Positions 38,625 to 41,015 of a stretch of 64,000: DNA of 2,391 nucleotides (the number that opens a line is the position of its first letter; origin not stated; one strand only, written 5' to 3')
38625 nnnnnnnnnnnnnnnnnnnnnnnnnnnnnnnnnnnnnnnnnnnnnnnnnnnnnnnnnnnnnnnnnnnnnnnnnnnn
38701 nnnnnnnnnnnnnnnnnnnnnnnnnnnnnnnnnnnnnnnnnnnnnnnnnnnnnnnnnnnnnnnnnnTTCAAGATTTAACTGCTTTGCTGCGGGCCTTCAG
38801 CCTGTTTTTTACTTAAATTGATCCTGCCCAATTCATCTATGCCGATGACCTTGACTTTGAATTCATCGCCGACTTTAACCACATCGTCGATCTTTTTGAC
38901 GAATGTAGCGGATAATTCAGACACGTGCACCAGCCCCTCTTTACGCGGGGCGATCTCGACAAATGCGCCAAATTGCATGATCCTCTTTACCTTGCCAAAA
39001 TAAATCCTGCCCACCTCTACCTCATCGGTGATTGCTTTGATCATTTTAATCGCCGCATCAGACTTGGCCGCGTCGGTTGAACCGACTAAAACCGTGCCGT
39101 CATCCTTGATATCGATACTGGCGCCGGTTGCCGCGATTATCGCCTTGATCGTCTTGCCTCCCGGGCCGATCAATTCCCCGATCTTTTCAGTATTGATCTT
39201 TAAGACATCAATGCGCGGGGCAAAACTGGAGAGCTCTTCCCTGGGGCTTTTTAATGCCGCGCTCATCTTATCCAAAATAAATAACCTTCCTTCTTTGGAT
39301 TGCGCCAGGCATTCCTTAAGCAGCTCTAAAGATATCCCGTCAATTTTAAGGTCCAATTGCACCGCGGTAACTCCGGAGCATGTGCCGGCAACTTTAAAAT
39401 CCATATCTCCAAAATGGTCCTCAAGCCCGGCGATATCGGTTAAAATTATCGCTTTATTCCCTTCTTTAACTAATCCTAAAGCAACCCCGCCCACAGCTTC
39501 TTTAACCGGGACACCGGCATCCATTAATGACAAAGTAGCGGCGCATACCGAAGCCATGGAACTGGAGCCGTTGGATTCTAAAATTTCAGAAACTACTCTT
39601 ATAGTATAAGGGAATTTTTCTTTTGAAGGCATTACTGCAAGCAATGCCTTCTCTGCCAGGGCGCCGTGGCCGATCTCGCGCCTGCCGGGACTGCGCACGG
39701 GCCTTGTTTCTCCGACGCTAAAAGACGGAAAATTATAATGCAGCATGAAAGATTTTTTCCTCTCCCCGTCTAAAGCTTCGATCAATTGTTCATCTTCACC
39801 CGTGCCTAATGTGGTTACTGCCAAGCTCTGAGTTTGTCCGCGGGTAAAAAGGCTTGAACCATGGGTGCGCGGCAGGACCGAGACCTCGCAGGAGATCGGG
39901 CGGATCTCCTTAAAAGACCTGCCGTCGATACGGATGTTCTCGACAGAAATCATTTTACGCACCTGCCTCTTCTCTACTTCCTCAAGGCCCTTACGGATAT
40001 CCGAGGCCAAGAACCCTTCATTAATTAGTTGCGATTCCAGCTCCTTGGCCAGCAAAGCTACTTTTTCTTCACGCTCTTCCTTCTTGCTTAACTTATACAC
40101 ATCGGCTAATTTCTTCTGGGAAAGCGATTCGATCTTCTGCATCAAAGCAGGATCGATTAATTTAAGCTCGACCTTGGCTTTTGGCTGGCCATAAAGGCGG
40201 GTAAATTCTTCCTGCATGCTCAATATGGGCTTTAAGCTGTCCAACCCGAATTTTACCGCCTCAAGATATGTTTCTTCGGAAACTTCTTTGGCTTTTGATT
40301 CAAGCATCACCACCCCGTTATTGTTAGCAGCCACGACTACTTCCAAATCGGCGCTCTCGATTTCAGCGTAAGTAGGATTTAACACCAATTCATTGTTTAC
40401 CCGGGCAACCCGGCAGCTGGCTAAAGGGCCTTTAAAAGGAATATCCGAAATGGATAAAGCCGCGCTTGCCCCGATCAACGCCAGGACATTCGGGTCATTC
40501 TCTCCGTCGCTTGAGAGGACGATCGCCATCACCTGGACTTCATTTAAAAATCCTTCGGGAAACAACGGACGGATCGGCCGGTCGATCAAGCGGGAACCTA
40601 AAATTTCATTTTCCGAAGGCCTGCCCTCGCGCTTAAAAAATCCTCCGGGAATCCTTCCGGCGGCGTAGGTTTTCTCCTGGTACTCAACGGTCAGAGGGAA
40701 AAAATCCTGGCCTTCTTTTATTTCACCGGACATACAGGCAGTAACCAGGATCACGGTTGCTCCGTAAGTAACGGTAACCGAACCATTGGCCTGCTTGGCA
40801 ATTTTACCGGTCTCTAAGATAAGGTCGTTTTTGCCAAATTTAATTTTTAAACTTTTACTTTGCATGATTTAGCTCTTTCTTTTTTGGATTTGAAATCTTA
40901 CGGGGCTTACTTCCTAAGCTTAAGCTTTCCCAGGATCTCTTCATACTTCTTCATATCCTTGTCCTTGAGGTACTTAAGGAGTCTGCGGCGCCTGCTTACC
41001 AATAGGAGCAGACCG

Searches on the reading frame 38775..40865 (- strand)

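Call 72: search_protein_families(library=pfam, proteins=[window:38775-40865:-])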
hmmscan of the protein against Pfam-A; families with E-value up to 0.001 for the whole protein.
window:38775-40865:- (696 aa): 6 families
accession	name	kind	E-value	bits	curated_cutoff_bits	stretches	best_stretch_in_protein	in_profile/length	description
PF01138.27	RNase_PH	-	6.4e-61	204.9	25.5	2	15-143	5-130/130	3' exoribonuclease family, domain 1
PF03725.20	RNase_PH_C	-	8.5e-20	70.9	20.8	1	147-209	2-66/67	3' exoribonuclease family, domain 2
PF00575.29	S1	-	8.4e-18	65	22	1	616-687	2-74/74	S1 RNA binding domain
PF03726.19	PNPase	-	6.7e-11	42.9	24.6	1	241-317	2-81/81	Polyribonucleotide nucleotidyltransferase, RNA binding domain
PF00013.35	KH_1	-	3.6e-10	39.9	21.5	1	554-610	3-65/66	KH domain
PF22675.2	KH-I_KHDC4-BBP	-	0.00026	21.2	30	1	562-602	8-48/76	KHDC4/BBP-like, KH-domain type I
